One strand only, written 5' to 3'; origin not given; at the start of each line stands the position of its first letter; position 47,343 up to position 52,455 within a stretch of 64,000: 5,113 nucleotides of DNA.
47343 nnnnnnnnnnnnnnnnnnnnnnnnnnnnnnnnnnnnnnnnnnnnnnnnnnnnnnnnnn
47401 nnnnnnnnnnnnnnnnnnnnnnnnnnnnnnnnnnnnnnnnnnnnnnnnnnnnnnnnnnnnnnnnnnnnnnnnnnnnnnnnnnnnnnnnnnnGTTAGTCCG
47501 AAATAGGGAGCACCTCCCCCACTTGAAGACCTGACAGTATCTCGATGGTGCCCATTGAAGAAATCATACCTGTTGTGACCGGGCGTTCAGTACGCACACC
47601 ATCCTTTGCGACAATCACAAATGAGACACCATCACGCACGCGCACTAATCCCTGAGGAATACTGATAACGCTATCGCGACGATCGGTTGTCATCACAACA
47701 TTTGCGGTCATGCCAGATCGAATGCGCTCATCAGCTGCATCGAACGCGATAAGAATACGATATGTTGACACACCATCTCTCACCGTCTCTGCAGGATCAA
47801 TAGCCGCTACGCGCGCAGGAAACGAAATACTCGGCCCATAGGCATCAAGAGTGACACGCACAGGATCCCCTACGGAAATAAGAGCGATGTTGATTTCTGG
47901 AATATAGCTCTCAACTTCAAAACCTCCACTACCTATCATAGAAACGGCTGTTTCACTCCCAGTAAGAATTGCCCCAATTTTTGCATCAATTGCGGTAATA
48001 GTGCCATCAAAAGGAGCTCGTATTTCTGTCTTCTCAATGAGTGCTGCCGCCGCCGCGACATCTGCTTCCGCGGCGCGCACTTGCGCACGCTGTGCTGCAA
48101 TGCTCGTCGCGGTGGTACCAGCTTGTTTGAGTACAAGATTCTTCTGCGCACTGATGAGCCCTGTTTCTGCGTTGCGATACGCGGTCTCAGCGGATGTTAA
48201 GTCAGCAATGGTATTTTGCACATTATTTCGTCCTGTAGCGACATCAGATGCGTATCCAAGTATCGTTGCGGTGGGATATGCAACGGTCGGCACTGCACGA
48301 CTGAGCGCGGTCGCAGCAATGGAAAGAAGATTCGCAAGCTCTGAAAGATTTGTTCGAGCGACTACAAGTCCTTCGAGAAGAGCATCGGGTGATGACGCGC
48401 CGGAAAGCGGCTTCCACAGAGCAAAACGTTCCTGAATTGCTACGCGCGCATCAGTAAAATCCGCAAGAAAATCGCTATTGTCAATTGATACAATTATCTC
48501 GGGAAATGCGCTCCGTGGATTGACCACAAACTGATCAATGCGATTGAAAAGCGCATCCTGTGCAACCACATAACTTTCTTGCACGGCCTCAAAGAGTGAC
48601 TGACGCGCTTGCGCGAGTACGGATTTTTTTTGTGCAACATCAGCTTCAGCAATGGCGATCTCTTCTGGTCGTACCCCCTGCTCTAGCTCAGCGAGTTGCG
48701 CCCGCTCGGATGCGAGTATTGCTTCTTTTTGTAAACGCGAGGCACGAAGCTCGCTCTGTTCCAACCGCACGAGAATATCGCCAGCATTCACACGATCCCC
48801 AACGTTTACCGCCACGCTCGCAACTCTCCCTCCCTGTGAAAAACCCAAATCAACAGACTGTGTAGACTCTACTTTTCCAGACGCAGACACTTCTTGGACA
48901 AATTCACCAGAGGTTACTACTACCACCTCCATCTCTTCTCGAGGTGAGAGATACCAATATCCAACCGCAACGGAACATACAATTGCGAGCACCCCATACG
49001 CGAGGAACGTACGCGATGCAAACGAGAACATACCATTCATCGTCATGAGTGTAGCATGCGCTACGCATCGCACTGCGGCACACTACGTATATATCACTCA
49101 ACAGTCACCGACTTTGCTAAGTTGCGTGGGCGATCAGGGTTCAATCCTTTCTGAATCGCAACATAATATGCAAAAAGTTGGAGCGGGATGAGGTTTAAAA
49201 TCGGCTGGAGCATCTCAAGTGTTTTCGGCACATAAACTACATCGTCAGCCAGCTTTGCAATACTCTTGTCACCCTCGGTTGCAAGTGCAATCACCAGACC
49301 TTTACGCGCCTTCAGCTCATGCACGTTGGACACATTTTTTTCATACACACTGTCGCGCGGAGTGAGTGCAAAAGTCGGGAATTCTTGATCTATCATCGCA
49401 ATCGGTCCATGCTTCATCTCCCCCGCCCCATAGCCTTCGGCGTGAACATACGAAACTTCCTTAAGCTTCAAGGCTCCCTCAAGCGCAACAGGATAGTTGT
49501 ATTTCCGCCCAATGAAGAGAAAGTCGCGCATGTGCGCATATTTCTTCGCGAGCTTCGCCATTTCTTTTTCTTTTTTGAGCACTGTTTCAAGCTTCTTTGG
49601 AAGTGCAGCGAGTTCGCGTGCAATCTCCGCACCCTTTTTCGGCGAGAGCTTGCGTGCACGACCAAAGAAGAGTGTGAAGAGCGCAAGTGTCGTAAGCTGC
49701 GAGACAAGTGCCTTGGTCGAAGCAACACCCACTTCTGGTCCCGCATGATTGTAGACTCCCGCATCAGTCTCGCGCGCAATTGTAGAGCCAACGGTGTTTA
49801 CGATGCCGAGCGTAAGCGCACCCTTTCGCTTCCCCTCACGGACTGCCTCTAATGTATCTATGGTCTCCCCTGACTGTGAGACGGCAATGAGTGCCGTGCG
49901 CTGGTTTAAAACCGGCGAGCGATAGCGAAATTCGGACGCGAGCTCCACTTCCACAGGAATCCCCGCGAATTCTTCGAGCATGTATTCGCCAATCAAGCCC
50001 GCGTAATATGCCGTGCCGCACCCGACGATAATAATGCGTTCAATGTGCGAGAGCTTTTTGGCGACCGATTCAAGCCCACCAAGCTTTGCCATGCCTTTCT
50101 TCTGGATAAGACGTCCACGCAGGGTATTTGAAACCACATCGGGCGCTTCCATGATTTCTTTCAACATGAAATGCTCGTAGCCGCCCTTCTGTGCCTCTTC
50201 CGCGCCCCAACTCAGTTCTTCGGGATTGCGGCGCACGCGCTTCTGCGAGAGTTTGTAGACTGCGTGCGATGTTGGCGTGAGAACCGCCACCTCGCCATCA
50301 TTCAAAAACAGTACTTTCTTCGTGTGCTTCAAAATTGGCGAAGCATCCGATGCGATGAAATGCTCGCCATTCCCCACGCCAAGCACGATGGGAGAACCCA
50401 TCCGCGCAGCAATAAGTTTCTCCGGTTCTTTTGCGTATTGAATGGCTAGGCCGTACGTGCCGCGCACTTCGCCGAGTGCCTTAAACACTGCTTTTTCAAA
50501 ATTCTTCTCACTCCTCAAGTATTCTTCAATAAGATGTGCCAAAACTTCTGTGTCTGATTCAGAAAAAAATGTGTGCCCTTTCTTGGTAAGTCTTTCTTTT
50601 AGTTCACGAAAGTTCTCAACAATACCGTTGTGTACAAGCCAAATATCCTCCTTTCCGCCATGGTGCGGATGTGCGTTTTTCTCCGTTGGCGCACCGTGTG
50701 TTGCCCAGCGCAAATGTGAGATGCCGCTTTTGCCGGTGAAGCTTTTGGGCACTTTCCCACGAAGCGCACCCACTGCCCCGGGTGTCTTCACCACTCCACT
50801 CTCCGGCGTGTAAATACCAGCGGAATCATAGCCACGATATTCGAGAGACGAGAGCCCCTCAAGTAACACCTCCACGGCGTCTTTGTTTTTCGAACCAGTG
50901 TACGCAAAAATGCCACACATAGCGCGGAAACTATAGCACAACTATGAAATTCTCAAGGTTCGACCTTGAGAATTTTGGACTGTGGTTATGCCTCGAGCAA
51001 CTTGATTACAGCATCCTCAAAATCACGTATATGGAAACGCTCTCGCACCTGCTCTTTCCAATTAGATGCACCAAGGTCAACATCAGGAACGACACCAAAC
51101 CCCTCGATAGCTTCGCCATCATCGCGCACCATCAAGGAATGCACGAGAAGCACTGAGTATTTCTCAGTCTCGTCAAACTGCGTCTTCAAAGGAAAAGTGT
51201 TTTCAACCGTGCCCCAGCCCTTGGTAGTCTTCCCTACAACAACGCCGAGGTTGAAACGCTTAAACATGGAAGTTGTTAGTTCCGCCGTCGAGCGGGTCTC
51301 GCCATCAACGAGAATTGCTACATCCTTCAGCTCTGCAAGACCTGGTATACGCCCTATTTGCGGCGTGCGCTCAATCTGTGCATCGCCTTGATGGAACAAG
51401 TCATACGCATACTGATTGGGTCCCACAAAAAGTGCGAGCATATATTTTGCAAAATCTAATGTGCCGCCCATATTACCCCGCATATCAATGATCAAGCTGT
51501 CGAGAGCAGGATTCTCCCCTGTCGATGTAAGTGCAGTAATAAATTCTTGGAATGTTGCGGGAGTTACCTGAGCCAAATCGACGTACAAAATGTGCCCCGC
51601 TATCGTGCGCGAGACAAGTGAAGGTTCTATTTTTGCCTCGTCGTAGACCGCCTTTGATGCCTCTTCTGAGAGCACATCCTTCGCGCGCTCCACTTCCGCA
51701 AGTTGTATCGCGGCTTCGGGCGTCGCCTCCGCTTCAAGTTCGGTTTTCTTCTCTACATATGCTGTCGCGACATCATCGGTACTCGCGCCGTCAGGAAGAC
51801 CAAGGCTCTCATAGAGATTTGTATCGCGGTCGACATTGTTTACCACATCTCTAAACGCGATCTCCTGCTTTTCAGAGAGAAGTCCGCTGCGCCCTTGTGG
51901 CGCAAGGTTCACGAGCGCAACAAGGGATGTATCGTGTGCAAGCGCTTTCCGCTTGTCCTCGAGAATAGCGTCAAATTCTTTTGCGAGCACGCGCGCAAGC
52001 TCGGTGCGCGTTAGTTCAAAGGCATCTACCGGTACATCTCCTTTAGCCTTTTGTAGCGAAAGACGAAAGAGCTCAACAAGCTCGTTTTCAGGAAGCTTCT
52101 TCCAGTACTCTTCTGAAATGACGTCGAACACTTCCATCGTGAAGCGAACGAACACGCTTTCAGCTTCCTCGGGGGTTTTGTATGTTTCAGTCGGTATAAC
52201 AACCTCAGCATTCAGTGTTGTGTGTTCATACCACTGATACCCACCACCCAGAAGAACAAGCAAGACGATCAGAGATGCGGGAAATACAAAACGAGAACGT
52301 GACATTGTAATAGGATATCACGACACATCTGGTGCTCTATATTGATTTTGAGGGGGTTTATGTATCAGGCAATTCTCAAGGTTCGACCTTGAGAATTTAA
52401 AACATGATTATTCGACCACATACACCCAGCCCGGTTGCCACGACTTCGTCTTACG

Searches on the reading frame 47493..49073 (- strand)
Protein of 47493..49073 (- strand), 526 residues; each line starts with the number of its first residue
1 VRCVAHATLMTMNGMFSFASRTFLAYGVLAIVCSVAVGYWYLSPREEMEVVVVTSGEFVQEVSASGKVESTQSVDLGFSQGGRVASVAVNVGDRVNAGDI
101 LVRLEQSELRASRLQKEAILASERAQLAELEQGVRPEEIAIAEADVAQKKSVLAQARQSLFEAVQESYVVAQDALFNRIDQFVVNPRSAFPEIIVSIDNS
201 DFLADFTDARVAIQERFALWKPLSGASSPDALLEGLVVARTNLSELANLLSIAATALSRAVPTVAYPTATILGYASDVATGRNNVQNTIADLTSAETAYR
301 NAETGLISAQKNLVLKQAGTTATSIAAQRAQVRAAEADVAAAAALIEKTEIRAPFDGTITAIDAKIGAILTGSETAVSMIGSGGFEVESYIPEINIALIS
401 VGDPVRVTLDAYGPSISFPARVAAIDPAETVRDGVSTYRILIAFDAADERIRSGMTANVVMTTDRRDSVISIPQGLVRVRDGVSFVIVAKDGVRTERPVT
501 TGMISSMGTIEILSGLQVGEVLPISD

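Call 77: search_protein_families(library=pfam, proteins=[window:47493-49073:-], max_evalue=0.001)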
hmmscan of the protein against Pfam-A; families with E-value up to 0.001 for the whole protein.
window:47493-49073:- (526 aa): 4 families
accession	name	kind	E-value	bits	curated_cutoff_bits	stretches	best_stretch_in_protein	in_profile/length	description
PF16576.10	HlyD_D23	-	4.9e-14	52.6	30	1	288-457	52-214/214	Barrel-sandwich domain of CusB or HlyD membrane-fusion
PF13437.12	HlyD_3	-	1.3e-13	52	22.2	1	351-452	2-104/106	HlyD family secretion protein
PF13533.13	Biotin_lipoyl_2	-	9.8e-07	28.9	29.8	1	79-105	6-32/32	Biotin-lipoyl like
PF00364.28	Biotin_lipoyl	-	0.00016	21.8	22.1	0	78-104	47-73/73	Biotin-requiring enzyme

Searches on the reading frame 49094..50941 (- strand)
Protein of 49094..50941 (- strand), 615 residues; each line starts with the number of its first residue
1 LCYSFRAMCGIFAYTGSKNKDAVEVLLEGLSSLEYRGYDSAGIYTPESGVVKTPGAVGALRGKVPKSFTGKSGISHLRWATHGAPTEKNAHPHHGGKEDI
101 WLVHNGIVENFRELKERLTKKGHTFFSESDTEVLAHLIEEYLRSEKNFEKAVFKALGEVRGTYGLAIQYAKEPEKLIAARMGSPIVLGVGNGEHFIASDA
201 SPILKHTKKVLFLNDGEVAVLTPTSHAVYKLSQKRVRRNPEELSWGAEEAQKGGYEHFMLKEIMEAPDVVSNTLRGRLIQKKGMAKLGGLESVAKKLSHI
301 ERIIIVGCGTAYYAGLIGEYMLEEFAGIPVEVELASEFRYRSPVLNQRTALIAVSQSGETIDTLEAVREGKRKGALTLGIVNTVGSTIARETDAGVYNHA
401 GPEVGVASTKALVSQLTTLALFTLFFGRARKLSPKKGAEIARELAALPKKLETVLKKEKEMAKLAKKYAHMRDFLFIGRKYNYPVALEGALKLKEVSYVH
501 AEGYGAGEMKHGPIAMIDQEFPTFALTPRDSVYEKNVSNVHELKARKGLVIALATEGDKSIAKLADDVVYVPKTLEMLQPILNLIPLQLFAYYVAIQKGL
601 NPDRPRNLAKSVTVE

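Call 77: search_protein_families(library=pfam, proteins=[window:49094-50941:-], max_evalue=0.001)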
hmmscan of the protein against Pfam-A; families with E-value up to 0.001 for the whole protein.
window:49094-50941:- (615 aa): 3 families
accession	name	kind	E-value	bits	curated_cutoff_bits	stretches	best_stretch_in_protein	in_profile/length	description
PF01380.27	SIS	-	1.9e-55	186.7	25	2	297-423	2-129/131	SIS domain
PF13522.11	GATase_6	-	1.7e-18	67.3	27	1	68-189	8-120/130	Glutamine amidotransferase domain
PF13537.11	GATase_7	-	3.7e-14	53.2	25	1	86-200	9-118/123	Glutamine amidotransferase domain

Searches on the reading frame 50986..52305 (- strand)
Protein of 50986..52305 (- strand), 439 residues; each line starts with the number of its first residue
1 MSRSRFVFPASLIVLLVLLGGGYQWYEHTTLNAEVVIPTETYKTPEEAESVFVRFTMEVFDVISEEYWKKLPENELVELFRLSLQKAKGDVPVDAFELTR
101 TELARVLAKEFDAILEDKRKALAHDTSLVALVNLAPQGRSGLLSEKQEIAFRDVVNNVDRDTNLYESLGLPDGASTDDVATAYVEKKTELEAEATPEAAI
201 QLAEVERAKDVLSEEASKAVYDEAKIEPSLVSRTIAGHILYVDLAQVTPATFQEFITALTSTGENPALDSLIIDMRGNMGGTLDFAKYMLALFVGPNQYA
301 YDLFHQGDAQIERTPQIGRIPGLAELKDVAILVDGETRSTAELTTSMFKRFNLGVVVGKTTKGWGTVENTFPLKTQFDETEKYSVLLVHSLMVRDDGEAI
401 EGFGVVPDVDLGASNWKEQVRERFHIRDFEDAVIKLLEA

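Call 77: search_protein_families(library=pfam, proteins=[window:50986-52305:-], max_evalue=0.001)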
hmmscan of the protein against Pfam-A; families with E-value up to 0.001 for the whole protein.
window:50986-52305:- (439 aa): 2 families
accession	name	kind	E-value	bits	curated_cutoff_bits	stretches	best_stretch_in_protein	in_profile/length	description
PF03572.23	Peptidase_S41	-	1.7e-19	70.5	24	1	239-410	2-164/165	Peptidase family S41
PF00226.36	DnaJ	-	5.2e-05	23.7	27.8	1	163-222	1-63/63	DnaJ domain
